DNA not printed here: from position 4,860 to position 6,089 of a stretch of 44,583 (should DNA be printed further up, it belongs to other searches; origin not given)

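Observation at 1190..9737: Eight-gene, gap-free operon combining GT4, PaaK/CapK-like ligase, ATP-grasp ligase, BKACE, FemAB-like transferase, two GNAT paralogues and a flippase: candidate undescribed glycoconjugate-decoration pathway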

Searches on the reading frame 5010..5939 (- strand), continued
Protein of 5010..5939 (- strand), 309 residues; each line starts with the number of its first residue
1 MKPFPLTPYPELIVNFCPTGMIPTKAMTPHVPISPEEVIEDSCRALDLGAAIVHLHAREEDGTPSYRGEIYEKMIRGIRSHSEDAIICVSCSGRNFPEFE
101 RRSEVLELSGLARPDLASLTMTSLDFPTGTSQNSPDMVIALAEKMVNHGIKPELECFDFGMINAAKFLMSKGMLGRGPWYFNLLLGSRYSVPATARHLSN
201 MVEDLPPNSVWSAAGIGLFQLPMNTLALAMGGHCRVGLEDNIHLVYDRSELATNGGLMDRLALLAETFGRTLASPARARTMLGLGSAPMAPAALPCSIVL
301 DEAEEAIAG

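Call 13: find_related_loci(query=window:5010-5939:-, collection=genome_contigs, flank=10000)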
Query window:5010-5939:- (309 aa) in genome_contigs; peptide patterns used: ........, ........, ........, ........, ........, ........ (x = any residue, [..] = any of these).
197 stretches matched a pattern; 76 encode a relative of the query (tblastn E <= 1e-3); 76 distinct loci.
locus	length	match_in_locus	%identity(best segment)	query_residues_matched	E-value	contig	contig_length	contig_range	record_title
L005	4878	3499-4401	95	1-301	0e+0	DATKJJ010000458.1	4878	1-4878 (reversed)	MAG TPA_asm: Gemmatimonadales bacterium isolate SMAG_U14627 k141_3572234, whole genome shotgun sequence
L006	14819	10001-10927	91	1-309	0e+0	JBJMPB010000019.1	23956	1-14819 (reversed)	MAG: Gemmatimonadales bacterium isolate 12C16O_0h_50_P10_coass_bin_6 k141_2197430, whole genome shotgun sequence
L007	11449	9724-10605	80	3-294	1e-158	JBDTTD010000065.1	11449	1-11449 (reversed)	MAG: Gemmatimonadales bacterium isolate cluster3_bin.288 NODE_24913_length_11449_cov_8.192821, whole genome shotgun sequ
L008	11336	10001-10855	81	3-287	1e-158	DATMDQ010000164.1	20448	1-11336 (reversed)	MAG TPA_asm: Gemmatimonadales bacterium isolate SMAG_U13412 k141_3020554, whole genome shotgun sequence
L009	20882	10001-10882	79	3-294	4e-158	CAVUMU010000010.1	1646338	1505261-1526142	MAG: uncultured Gemmatimonadales bacterium isolate MFD04212.bin.1.9 genome assembly, contig: contig_4405, whole genome s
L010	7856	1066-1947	80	3-294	1e-157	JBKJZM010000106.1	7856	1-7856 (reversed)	MAG: Gemmatimonadales bacterium isolate swi_bin.243 S1Ck127_5812008_flag_0_multi_10.9470_len_7856, whole genome shotgun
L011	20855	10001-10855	80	3-287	8e-158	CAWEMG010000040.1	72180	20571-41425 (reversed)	MAG: uncultured Gemmatimonadales bacterium isolate MFD02840.bin.2.212 genome assembly, contig: contig_65829, whole genom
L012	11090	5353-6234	79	3-294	2e-156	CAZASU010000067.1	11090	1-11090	MAG TPA_asm: uncultured Gemmatimonadaceae bacterium isolate SRP136066_co1_255 genome assembly, contig: NODE_7623_length_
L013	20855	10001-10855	79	3-287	2e-155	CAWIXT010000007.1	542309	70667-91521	MAG: uncultured Gemmatimonadales bacterium isolate MFD05747.bin.2.224 genome assembly, contig: contig_375, whole genome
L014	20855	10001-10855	79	3-287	2e-155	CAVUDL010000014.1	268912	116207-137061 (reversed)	MAG: uncultured Gemmatimonadales bacterium isolate MFD02840.bin.1.159 genome assembly, contig: contig_52273, whole genom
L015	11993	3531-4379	79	3-285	1e-153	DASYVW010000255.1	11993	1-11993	MAG TPA_asm: Gemmatimonadales bacterium isolate SMAG_U6264 k141_30474, whole genome shotgun sequence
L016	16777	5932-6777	79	3-284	3e-152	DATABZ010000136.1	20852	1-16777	MAG TPA_asm: Gemmatimonadales bacterium isolate SMAG_U6711 k141_339593, whole genome shotgun sequence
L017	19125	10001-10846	78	3-284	2e-150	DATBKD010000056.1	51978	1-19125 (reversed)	MAG TPA_asm: Gemmatimonadales bacterium isolate SMAG_U3937 k141_2027738, whole genome shotgun sequence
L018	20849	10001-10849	78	3-285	6e-150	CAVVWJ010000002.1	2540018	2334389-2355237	MAG: uncultured Gemmatimonadales bacterium isolate MFD07737.bin.1.47 genome assembly, contig: contig_38, whole genome sh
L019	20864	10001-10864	77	3-292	5e-150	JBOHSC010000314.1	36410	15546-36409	MAG: Gemmatimonadales bacterium isolate TC-S_metabat2.bin.185_sub k127_2609103, whole genome shotgun sequence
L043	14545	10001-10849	52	12-295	1e-88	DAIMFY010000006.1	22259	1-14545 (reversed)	MAG TPA_asm: Gemmatimonadales bacterium isolate CTOTU27532 NODE_213_length_22259_cov_6.222122, whole genome shotgun sequ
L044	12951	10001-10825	52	8-284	1e-86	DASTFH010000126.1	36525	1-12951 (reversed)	MAG TPA_asm: Gemmatimonadales bacterium isolate SMAG_U869 k141_949831, whole genome shotgun sequence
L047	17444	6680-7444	50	11-270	6e-83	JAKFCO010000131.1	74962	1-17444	MAG: Algoriphagus sp. isolate LC023 contig-124_270, whole genome shotgun sequence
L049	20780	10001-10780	47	11-275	6e-81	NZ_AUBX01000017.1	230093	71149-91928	Algoriphagus vanfongensis DSM 17529 G460DRAFT_scaffold00008.8_C, whole genome shotgun sequence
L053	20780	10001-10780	46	11-275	6e-80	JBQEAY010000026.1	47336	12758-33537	MAG: Aequorivita sp. isolate AOP42_E1_surf _bin _20 AOP42_E1_surf.bin.20_26, whole genome shotgun sequence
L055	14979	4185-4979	47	11-280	2e-79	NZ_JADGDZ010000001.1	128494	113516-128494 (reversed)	MAG: Winogradskyella sp. isolate BB23 NODE_116_length_128494_cov_5.121967, whole genome shotgun sequence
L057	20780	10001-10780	49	11-275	6e-79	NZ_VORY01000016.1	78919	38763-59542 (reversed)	Gillisia hiemivivida strain IC154 NODE_16_length_78919_cov_155.863, whole genome shotgun sequence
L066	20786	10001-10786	47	12-277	5e-71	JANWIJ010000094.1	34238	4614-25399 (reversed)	MAG: Chitinophagaceae bacterium isolate CRAIB_MAG38 c_000000085649, whole genome shotgun sequence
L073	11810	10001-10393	53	11-145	2e-43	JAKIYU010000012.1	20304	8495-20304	MAG: Bacteroidetes bacterium isolate UR.bin227 UR_contig_6583, whole genome shotgun sequence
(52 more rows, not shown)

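Call 24: search_protein_families(library=pfam, proteins=[L017:14601-15773:+, L017:12224-13582:+, L019:17812-18660:+, L016:9526-10785:+, L017:4848-5435:+, L017:5432-7261:+, L017:10897-12231:+, L017:8643-9968:+, L017:3906-4658:+], max_evalue=0.01)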
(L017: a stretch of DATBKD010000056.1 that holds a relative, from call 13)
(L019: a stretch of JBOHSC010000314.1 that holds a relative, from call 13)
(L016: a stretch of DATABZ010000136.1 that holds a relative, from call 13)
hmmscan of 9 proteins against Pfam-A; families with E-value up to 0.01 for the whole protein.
L017:14601-15773:+ (390 aa): 1 family
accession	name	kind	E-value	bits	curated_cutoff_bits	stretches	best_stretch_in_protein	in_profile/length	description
PF04339.18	FemAB_like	-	2e-20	73.7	27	1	22-360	3-345/369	Peptidogalycan biosysnthesis/recognition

L017:12224-13582:+ (452 aa): 1 family
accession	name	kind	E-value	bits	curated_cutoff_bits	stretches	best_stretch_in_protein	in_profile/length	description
PF18604.6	PreAtp-grasp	-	1e-11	45.6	27.5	1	41-137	1-93/94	Pre ATP-grasp domain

L019:17812-18660:+ (282 aa): 1 family
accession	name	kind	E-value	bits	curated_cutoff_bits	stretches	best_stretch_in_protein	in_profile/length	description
PF00551.24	Formyl_trans_N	-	2.5e-15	57.1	26.1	1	92-192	60-156/181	Formyl transferase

L016:9526-10785:+ (419 aa): 2 families
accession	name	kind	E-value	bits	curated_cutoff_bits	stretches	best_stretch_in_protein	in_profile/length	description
PF08245.18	Mur_ligase_M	-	5.4e-30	105.3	24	1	33-218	1-198/200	Mur ligase middle domain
PF02875.26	Mur_ligase_C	-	1.5e-09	39.2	28.4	1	242-363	1-126/127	Mur ligase, glutamate ligase domain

L017:4848-5435:+ (195 aa): 1 family
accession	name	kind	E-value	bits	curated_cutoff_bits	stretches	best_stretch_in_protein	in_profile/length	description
PF13174.12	TPR_6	-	0.0084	17.2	26.3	0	146-176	2-32/33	Tetratricopeptide repeat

L017:5432-7261:+ (609 aa): 6 families
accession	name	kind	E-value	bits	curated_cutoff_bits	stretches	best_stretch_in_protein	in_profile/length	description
PF00069.31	Pkinase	-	2.9e-45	155.2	31.7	1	17-217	1-198/263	Protein kinase domain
PF07714.23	PK_Tyr_Ser-Thr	-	1e-24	87.7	23.1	1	19-259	3-248/258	Protein tyrosine and serine/threonine kinase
PF14531.12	Kinase-like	-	0.0013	18.4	25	1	130-215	160-250/289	Kinase-like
PF06293.20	Kdo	-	0.0041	17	21.3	1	89-159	91-166/207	Lipopolysaccharide kinase (Kdo/WaaP) family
PF19817.4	DUF6300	-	0.0066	17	27.8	0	299-338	43-82/110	Family of unknown function (DUF6300)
PF03109.22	ABC1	-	0.0096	15.5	22.9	0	91-162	144-214/244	ABC1 atypical kinase-like domain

L017:10897-12231:+ (444 aa): 1 family
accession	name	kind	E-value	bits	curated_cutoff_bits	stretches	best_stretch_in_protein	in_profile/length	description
PF00501.34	AMP-binding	-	3e-06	26.7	29.9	1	82-293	153-374/384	AMP-binding enzyme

L017:8643-9968:+ (441 aa): 1 family
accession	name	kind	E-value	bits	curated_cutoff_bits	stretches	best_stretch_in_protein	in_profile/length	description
PF00501.34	AMP-binding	-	2.9e-07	30.1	29.9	1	175-288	245-373/384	AMP-binding enzyme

L017:3906-4658:+ (250 aa): 3 families
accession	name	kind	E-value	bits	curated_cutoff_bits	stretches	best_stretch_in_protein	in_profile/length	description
PF13302.13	Acetyltransf_3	-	6.7e-28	98.5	25.4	1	65-201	3-138/138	Acetyltransferase (GNAT) domain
PF00583.31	Acetyltransf_1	-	3.9e-15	56.6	20.7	1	87-200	5-116/116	Acetyltransferase (GNAT) family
PF13420.13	Acetyltransf_4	-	0.00034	21.1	24.3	1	82-219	17-153/155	Acetyltransferase (GNAT) domain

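Call 25: search_solved_structures(query=window:5010-5939:-, max_evalue=0.00001, show_alignments=2)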
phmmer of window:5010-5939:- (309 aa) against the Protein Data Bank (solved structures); distinct sequences matched with E-value up to 0.00001: 15.
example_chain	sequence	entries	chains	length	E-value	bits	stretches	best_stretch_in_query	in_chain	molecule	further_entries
3no5_A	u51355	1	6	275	1.2e-50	175.8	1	13-285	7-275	Uncharacterized protein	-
3chv_A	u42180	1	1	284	6.9e-46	160.2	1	13-287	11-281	Prokaryotic domain of unknown function (DUF849) with a TIM barrel fold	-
2y7d_A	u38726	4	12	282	3.2e-45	158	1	11-284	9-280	3-KETO-5-AMINOHEXANOATE CLEAVAGE ENZYME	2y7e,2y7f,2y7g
3fa5_A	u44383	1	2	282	8.7e-43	150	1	13-284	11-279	protein of unknown function (DUF849)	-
9zsc_A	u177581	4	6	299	4.1e-36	128.1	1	17-289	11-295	3-keto-5-aminohexanoate cleavage protein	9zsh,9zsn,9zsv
3lot_A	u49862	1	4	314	1.5e-33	119.7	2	140-285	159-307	uncharacterized protein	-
3c6c_A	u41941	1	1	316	5.5e-33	117.8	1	12-285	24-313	3-keto-5-aminohexanoate cleavage enzyme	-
3e49_A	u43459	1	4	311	1.9e-28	102.9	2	12-126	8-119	uncharacterized protein DUF849 with a TIM barrel fold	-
8rio_A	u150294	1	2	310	4.1e-28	101.8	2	12-127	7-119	3-keto-5-aminohexanoate cleavage protein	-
8rip_A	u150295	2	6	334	5.3e-28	101.5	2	12-127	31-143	3-keto-5-aminohexanoate cleavage protein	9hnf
3e02_A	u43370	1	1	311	1.7e-25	93.2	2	11-128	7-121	uncharacterized protein DUF849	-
5zmy_A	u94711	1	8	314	1.1e-20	77.5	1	27-285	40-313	Cis-epoxysuccinate hydrolase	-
5zmu_A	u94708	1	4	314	1.2e-20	77.4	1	27-285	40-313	Cis-epoxysuccinate hydrolase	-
4nna_A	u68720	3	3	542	3.6e-12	49.5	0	24-59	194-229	OBCA, Oxalate Biosynthetic Component A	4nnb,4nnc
5iky_A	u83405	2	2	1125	8.5e-06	28.6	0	22-174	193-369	Oxalate biosynthetic component 1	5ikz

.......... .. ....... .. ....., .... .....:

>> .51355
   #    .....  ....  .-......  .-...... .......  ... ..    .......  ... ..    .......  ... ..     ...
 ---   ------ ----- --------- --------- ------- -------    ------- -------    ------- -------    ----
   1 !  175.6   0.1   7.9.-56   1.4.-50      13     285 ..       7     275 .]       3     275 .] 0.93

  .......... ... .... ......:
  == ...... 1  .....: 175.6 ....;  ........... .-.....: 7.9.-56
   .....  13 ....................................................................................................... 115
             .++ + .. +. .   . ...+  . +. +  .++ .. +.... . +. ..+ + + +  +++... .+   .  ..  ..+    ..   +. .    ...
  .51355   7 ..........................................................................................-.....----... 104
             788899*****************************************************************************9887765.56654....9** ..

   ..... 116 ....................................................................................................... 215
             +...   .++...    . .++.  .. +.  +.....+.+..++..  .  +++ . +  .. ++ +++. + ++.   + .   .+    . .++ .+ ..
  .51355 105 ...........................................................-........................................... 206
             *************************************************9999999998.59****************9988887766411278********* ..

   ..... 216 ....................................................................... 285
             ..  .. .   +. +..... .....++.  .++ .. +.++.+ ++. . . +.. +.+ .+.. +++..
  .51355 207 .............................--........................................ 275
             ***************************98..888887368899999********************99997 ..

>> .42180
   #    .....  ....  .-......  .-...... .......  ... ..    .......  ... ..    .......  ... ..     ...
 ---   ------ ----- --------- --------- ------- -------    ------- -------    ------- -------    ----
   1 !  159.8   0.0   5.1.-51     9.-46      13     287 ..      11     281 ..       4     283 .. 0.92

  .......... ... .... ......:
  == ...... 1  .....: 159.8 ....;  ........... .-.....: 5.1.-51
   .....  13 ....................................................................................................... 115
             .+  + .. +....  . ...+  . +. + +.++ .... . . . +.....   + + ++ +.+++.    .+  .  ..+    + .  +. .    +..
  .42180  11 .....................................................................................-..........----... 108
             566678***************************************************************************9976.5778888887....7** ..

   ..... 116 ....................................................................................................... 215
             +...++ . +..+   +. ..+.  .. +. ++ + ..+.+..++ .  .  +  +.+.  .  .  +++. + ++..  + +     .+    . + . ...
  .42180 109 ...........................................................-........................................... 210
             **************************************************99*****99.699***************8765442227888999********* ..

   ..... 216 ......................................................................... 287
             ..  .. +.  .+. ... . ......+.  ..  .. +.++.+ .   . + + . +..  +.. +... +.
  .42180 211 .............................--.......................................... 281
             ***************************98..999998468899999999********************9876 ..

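Call 35: search_protein_families(library=pfam, proteins=[L049:8817-9863:-, L049:10865-11713:+, L049:11740-12444:+, L049:12441-13505:+, L057:8438-9856:+, L057:10821-11489:+, L057:11556-12479:+, L057:12492-13643:+, L057:13621-14835:+], max_evalue=0.001)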
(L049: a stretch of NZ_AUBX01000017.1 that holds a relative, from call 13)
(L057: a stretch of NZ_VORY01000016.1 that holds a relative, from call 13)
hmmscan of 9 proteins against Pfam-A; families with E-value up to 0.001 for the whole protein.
L049:8817-9863:- (348 aa): 4 families
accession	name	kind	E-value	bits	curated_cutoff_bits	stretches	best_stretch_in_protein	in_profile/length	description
PF14397.11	ATPgrasp_ST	-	4.8e-25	88.8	31.4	1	100-323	36-263/278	Sugar-transfer associated ATP-grasp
PF14398.11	ATPgrasp_YheCD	-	7.9e-08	32.3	26.8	1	120-236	32-166/255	YheC/D like ATP-grasp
PF02655.19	ATP-grasp_3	-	0.00025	21.6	23.2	0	276-318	116-159/160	ATP-grasp domain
PF02955.21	GSH-S_ATP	-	0.0007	19.5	23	0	119-188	14-82/175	Prokaryotic glutathione synthetase, ATP-grasp domain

L049:10865-11713:+ (282 aa): 3 families
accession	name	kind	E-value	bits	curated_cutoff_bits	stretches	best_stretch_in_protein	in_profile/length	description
PF00535.33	Glycos_transf_2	-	1.3e-21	77.7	23.3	1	18-184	1-160/168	Glycosyl transferase family 2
PF13641.12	Glyco_tranf_2_3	-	2e-10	41.5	27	1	17-133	3-112/230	Glycosyltransferase like family 2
PF10111.15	Glyco_tranf_2_2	-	4.3e-06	26.9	27.3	1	19-137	4-117/276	Glycosyltransferase like family 2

L049:11740-12444:+ (234 aa): 2 families
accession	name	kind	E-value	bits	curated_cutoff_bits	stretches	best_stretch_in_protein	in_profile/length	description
PF00132.30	Hexapep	-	5e-13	48.6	27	2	166-200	2-36/36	Bacterial transferase hexapeptide (six repeats)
PF25084.1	LbH_EIF2B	-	1.1e-05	25.9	54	0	154-199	10-54/105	EIF2B subunit epsilon LbH domain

L049:12441-13505:+ (354 aa): 6 families
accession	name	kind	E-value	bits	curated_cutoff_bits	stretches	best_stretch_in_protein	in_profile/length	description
PF21360.3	PylC-like_N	-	1.2e-24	86.8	27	1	3-99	1-95/96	PylC-like, N-terminal domain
PF13535.11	ATP-grasp_4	-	7.1e-15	55.4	27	1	146-289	1-155/160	ATP-grasp domain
PF15632.11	ATPgrasp_Ter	-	1.8e-14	54.1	29.1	1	199-313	4-113/131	ATP-grasp in the biosynthetic pathway with Ter operon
PF02655.19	ATP-grasp_3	-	2.8e-11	44.2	23.2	1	111-289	2-159/160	ATP-grasp domain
PF02786.22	CPSase_L_D2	-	2.9e-06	27.4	19.8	1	112-307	1-201/211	Carbamoyl-phosphate synthase L chain, ATP binding domain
PF08443.16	RimK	-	0.00022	21.3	21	0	111-308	2-187/188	RimK-like ATP-grasp domain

L057:8438-9856:+ (472 aa): 3 families
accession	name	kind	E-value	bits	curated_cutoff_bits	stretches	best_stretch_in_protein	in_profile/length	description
PF03721.20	UDPG_MGDP_dh_N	-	1e-58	198.4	27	1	13-196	2-180/187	UDP-glucose/GDP-mannose dehydrogenase family, NAD binding domain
PF00984.24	UDPG_MGDP_dh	-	5.4e-32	110.2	25.4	1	224-318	1-93/94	UDP-glucose/GDP-mannose dehydrogenase family, central domain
PF03720.21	UDPG_MGDP_dh_C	-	5.9e-32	110.6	30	1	342-456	1-102/103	UDP-glucose/GDP-mannose dehydrogenase family, UDP binding domain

L057:10821-11489:+ (222 aa): 3 families
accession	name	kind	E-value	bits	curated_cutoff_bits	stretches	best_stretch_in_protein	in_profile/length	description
PF00132.30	Hexapep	-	9.5e-15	54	27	2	163-197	2-36/36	Bacterial transferase hexapeptide (six repeats)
PF25084.1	LbH_EIF2B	-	5.8e-12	46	54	1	101-198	2-96/105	EIF2B subunit epsilon LbH domain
PF14602.12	Hexapep_2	-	8.9e-08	32.2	27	1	163-197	2-34/34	Hexapeptide repeat of succinyl-transferase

L057:11556-12479:+ (307 aa): 1 family
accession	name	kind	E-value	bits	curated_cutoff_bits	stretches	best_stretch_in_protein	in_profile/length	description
PF00535.33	Glycos_transf_2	-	5e-22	79.1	23.3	1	5-139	1-135/168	Glycosyl transferase family 2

L057:12492-13643:+ (383 aa): 3 families
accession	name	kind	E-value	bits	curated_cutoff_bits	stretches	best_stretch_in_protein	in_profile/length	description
PF01041.23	DegT_DnrJ_EryC1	-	3.2e-83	280.3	19.8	1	12-376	4-359/360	DegT/DnrJ/EryC1/StrS aminotransferase family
PF00155.27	Aminotran_1_2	-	8.3e-11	42.1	19.7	1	32-158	45-189/361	Aminotransferase class I and II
PF00266.25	Aminotran_5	-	0.00043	19.8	21.5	0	49-159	62-180/371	Aminotransferase class-V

L057:13621-14835:+ (404 aa): 0 families
